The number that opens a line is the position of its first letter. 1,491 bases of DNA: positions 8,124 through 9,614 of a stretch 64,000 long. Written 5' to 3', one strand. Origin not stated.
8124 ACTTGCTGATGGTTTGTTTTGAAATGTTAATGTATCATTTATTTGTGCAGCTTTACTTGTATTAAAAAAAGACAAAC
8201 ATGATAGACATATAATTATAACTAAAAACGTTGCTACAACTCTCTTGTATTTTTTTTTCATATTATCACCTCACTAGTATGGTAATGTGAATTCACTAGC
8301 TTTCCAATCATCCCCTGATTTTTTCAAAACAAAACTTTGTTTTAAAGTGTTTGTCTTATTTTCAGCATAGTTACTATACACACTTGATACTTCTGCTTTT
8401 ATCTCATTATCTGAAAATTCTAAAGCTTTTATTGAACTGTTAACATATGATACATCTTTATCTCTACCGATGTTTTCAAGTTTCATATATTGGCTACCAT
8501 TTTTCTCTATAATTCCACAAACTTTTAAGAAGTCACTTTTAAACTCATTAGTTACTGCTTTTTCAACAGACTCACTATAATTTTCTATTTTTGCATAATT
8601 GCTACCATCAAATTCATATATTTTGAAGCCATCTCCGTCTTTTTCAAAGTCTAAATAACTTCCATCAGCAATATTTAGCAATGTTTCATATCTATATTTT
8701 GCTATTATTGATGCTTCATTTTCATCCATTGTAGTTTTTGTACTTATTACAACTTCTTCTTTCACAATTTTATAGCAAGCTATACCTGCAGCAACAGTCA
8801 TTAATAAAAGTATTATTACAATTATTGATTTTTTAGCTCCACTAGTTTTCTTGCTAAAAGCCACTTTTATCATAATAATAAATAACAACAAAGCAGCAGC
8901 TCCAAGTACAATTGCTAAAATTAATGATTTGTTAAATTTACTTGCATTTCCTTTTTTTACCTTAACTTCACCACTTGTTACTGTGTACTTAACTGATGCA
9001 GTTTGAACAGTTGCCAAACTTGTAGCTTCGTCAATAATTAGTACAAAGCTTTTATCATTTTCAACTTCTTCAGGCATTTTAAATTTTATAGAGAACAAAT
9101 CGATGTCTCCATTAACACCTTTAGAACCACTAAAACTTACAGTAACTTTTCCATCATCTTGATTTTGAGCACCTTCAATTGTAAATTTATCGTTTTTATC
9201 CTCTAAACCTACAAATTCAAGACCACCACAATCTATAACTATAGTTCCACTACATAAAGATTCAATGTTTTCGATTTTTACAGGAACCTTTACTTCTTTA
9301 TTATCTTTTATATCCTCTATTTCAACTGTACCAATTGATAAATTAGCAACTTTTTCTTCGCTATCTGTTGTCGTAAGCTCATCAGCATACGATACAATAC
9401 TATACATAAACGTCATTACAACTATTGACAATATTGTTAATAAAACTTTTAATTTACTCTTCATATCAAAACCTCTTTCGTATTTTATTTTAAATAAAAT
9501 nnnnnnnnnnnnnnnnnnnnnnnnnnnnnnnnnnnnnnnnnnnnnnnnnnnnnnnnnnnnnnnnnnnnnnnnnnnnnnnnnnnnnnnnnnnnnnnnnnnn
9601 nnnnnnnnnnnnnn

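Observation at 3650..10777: Non-cellulosomal cohesin-dockerin surface assembly whose dockerin-borne cargo is DUF4214-repeat proteins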

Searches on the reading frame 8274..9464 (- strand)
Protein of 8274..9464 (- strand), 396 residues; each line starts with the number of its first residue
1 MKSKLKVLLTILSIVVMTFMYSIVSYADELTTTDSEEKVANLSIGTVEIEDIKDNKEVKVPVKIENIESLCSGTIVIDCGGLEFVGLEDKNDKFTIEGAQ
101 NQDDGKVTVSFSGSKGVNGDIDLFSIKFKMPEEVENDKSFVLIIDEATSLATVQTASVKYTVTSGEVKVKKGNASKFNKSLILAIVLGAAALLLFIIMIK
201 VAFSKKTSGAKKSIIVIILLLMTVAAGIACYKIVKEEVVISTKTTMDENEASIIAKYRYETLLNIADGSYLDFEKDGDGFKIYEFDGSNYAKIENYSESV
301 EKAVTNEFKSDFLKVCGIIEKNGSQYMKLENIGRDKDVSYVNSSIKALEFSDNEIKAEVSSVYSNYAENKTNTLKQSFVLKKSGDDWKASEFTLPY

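Call 3: search_protein_families(library=pfam, proteins=[window:8274-9464:-], max_evalue=0.1)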
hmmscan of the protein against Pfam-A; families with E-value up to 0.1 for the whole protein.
window:8274-9464:- (396 aa): 6 families
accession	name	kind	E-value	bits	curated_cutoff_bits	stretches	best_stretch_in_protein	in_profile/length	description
PF06813.19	Nodulin-like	-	0.0068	16.4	24.7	1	134-221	157-244/250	Nodulin-like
PF23581.1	DUF7135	-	0.0097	16.1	27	1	283-367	65-147/166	Domain of unknown function (DUF7135)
PF12685.13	SpoIIIAH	-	0.021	15.2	30.6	0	6-60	3-60/191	SpoIIIAH-like protein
PF19529.4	DUF6057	-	0.048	13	29.8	1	182-246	157-222/569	Family of unknown function (DUF6057)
PF13567.11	DUF4131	-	0.068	13.3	31.6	0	182-232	6-49/165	Domain of unknown function (DUF4131)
PF19639.4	DUF6142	-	0.091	13.4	27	0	174-234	10-69/103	Family of unknown function (DUF6142)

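Call 4: search_protein_families(library=ncbifam, proteins=[window:8274-9464:-], max_evalue=0.1)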
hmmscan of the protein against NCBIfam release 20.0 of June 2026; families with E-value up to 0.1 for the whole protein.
window:8274-9464:- (396 aa): 1 family
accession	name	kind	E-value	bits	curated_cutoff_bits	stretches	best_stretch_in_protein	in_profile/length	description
NF045951.1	MAG0110_fam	subfamily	0.007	15.7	98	1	176-255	140-210/237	MAG0110 family membrane protein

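Call 6: search_solved_structures(query=window:8274-9464:-, max_evalue=10, show_alignments=2)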
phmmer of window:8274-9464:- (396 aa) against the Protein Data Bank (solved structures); distinct sequences matched with E-value up to 10: 2.
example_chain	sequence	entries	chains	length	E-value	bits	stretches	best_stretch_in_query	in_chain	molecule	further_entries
2xdh_A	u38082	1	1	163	0.015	18.2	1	54-132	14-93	COHESIN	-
7n8o_Q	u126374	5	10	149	0.62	12.8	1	3-59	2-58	Sll1638 protein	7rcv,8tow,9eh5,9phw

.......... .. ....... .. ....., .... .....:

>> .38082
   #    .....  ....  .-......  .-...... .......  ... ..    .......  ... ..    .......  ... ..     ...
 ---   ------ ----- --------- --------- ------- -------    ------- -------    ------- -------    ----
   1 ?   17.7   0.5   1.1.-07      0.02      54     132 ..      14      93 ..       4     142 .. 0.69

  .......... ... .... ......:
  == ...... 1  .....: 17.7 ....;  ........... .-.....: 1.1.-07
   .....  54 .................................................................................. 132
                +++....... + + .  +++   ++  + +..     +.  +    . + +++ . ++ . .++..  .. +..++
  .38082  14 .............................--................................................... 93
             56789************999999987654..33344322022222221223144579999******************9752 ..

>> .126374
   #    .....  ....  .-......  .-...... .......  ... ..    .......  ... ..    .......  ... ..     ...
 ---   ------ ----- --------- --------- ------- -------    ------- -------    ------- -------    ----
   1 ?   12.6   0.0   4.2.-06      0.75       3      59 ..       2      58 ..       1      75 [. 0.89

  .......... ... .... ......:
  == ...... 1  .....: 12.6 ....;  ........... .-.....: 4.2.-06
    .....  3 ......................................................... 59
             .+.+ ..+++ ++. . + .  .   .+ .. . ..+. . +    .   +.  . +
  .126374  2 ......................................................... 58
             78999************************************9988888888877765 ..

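Call 7: find_homologous_proteins(query=window:8274-9464:-, max_evalue=0.001)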
Query window:8274-9464:- (396 aa): 1 proteins with E <= 0.001 among 8000 candidates.
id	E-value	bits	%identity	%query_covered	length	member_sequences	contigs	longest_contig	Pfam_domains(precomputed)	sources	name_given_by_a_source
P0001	8.7e-243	823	100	100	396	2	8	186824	-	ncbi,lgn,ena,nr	ncbi:MAG: hypothetical protein IKE01_02870 [Clostridia bacterium]|nr:hypothetical protein [Clostridi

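Call 11: find_encoding_contigs(protein=P0001, flank=10000, max_places=8)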
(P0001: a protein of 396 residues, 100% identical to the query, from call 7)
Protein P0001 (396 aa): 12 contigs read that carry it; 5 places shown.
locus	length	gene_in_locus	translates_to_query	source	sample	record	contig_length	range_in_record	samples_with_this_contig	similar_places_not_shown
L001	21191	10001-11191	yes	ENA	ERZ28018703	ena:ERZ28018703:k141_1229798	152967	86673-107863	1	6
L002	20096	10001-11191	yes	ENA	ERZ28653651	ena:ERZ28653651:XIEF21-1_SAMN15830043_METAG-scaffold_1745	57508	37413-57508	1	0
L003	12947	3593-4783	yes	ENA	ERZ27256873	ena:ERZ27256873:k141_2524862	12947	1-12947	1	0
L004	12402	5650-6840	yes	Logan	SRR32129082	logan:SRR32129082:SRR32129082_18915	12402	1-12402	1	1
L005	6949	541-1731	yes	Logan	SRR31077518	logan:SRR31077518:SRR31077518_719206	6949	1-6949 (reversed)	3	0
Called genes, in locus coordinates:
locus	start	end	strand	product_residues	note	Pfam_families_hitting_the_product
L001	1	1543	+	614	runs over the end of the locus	PF00501:AMP-binding, PF23562:AMP-binding_C_3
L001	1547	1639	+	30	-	-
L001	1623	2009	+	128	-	PF01219:DAGK_prokar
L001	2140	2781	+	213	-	PF10502:Peptidase_S26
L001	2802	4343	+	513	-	-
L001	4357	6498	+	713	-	-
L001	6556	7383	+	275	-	-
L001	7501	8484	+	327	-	PF07501:G5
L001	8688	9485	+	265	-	-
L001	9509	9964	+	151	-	PF00404:Dockerin_1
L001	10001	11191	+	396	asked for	-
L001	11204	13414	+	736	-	PF00427:PBS_linker_poly (faint), PF13946:DUF4214 (weak), PF00404:Dockerin_1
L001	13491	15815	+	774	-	PF00427:PBS_linker_poly (faint), PF13946:DUF4214 (weak), PF00404:Dockerin_1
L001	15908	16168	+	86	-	PF12116:SpoIIID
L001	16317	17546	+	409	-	PF01136:Peptidase_U32, PF16325:Peptidase_U32_C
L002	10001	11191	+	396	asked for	-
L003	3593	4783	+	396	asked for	-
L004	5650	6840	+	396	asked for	-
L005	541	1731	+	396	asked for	-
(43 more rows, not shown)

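Call 38: search_protein_representatives(protein=window:8274-9464:-)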
Query: 396 residues. Proteins with E-value up to 0.001 (for the whole library): 18; up to 1e-10: 11; up to 1e-30: 1. The best 18 are listed.
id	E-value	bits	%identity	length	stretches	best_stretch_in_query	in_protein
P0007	1.2e-58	215.8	99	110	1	290-396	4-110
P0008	5.9e-30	121.5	37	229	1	32-203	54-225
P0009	2.1e-26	109.9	35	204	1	16-201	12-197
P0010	3.5e-26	109.1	33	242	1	33-202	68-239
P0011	2.9e-23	99.5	31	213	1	5-200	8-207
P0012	2.0e-21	93.5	35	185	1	213-396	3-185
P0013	1.3e-17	80.9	32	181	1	211-395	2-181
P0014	5.2e-17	78.9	35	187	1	211-396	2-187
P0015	9.8e-16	74.7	26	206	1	7-205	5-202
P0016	1.2e-13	67.9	28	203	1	3-200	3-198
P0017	1.1e-11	61.5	28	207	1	24-193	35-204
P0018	8.0e-07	45.4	32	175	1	218-395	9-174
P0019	3.7e-05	40.0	29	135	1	80-200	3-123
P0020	2.2e-04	37.4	31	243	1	255-396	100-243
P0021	3.3e-04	36.8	25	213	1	11-205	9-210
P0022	4.2e-04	36.5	31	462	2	1-133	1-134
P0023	4.6e-04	36.4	25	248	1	6-210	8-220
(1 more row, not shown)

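Call 40: search_protein_families(library=pfam, proteins=[P0008, P0009, P0010, P0011, P0015, P0016, P0017, P0021, P0022, P0023], max_evalue=0.01)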
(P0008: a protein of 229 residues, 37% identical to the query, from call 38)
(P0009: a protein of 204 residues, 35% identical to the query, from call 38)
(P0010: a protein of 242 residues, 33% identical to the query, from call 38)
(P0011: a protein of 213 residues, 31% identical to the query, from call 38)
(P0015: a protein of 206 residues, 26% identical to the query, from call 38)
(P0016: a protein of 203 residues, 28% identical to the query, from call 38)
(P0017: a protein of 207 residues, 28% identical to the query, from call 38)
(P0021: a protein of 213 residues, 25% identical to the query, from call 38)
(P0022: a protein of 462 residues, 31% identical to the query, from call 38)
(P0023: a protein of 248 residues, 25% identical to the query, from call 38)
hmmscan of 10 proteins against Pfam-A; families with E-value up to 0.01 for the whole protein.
P0008 (229 aa): 0 families

P0009 (204 aa): 0 families

P0010 (242 aa): 0 families

P0011 (213 aa): 0 families

P0015 (206 aa): 1 family
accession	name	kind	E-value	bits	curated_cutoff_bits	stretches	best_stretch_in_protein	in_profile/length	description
PF16339.10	DUF4969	-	0.0028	18.4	31.4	1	1-66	1-64/79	Domain of unknown function (DUF4969)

P0016 (203 aa): 0 families

P0017 (207 aa): 1 family
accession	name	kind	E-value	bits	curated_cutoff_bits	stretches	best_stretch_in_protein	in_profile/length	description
PF00963.24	Cohesin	-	3.1e-05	24.6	24.1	1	68-159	13-116/139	Cohesin domain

P0021 (213 aa): 1 family
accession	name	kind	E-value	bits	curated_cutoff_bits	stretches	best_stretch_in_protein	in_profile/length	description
PF09716.15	ETRAMP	-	0.00031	21.1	29.1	1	164-213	32-81/81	Malarial early transcribed membrane protein (ETRAMP)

P0022 (462 aa): 3 families
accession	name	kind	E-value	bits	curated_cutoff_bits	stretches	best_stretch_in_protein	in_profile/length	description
PF00963.24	Cohesin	-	7.1e-29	101.2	24.1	2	40-165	2-139/139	Cohesin domain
PF00404.24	Dockerin_1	-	3.2e-07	30.9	22.9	1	394-447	2-55/57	Dockerin type I domain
PF02368.24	Big_2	-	5.5e-06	26.7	22.8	1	202-250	24-72/79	Bacterial Ig-like domain (group 2)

P0023 (248 aa): 5 families
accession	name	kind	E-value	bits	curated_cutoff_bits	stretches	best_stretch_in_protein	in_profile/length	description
PF00963.24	Cohesin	-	1.7e-08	35.2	24.1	1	42-170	4-139/139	Cohesin domain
PF04478.17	Mid2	-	0.00057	20.1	23.2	1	167-236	21-94/150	Mid2 like cell wall stress sensor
PF15102.11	TMEM154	-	0.0029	17.9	30.3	1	162-230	34-104/153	TMEM154 protein family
PF13273.12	DUF4064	-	0.0062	17.2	32.1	0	191-217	57-86/102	Protein of unknown function (DUF4064)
PF13800.11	Sigma_reg_N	-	0.0071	17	26.3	0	187-218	10-42/91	Sigma factor regulator N-terminal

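Call 73: find_encoding_contigs(protein=P0008, flank=10000, max_places=3)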
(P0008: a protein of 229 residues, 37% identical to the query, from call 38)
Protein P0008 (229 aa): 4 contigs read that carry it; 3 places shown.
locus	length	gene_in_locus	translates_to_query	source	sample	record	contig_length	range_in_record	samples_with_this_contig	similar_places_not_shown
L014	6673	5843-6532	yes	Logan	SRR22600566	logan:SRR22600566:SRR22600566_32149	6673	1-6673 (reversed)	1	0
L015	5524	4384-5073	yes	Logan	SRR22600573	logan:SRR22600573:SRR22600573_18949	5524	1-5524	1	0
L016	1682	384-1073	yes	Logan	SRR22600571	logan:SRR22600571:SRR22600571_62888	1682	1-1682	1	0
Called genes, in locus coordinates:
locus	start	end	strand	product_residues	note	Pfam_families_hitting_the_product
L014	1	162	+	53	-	?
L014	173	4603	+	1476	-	PF13946:DUF4214 (faint), PF13529:Peptidase_C39_2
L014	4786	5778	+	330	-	PF13529:Peptidase_C39_2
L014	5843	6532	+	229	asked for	-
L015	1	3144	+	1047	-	?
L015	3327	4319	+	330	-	PF13529:Peptidase_C39_2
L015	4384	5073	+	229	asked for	-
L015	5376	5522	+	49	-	?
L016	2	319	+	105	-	?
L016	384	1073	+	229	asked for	-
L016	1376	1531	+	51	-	PF00578:AhpC-TSA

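Call 74: find_encoding_contigs(protein=P0010, flank=10000, max_places=3)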
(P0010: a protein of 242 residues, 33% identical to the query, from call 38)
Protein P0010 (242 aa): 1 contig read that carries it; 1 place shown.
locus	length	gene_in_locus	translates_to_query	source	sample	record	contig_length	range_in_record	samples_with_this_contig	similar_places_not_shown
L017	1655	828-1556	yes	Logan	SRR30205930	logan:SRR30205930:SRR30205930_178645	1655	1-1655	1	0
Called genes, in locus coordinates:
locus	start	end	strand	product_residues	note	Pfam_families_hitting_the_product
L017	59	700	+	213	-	PF01300:Sua5_yciO_yrdC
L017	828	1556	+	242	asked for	-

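Call 75: search_protein_families(library=pfam, proteins=[L014:173-4603:+, L014:4786-5778:+, L014:5843-6532:+, L015:1-3144:+], max_evalue=0.01)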
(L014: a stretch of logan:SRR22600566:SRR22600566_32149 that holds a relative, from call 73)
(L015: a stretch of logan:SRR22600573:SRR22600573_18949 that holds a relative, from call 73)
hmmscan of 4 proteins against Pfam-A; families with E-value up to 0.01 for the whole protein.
L014:173-4603:+ (1476 aa): 4 families
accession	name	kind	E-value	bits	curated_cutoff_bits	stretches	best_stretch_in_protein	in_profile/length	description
PF13946.11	DUF4214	-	7.6e-21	74.4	23.2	3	581-641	3-67/72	Domain of unknown function (DUF4214)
PF13529.12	Peptidase_C39_2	-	2.2e-11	44.9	24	1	1336-1451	17-142/143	Peptidase_C39 like family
PF00404.24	Dockerin_1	-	2.6e-05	24.8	22.9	1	837-892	1-52/57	Dockerin type I domain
PF00427.26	PBS_linker_poly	-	0.009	16.5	28.7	0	682-774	25-115/126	Phycobilisome Linker polypeptide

L014:4786-5778:+ (330 aa): 2 families
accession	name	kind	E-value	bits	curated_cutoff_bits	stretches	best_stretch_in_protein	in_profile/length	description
PF13529.12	Peptidase_C39_2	-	5.4e-07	30.7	24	1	180-304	5-143/143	Peptidase_C39 like family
PF00404.24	Dockerin_1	-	0.0099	16.5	22.9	1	61-116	1-52/57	Dockerin type I domain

L014:5843-6532:+ (229 aa): 0 families

L015:1-3144:+ (1047 aa): 5 families
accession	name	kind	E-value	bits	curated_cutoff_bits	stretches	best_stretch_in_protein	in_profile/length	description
PF13946.11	DUF4214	-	1.7e-21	76.5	23.2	3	152-212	3-67/72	Domain of unknown function (DUF4214)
PF13529.12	Peptidase_C39_2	-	1.6e-11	45.4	24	1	907-1022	17-142/143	Peptidase_C39 like family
PF00404.24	Dockerin_1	-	1.6e-05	25.4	22.9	1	408-463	1-52/57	Dockerin type I domain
PF00427.26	PBS_linker_poly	-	0.0053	17.2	28.7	0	253-345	25-115/126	Phycobilisome Linker polypeptide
PF03412.21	Peptidase_C39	-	0.0068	16.7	22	0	908-1021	15-104/133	Peptidase C39 family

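Call 76: find_encoding_contigs(protein=P0014, flank=10000, max_places=4)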
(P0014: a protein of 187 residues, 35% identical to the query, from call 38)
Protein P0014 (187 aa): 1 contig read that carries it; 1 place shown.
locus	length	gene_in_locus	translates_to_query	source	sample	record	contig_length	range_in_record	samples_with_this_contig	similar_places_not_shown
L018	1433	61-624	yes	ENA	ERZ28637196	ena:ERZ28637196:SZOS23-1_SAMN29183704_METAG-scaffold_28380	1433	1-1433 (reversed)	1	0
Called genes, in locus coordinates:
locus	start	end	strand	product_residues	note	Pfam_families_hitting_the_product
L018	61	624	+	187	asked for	-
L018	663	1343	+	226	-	-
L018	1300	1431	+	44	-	?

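Call 102: search_solved_structures(query=L014:2870-4600:+, max_evalue=0.01, show_alignments=0)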
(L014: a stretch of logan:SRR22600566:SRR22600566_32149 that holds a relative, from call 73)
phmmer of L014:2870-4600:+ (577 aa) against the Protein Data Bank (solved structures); distinct sequences matched with E-value up to 0.01: 0.
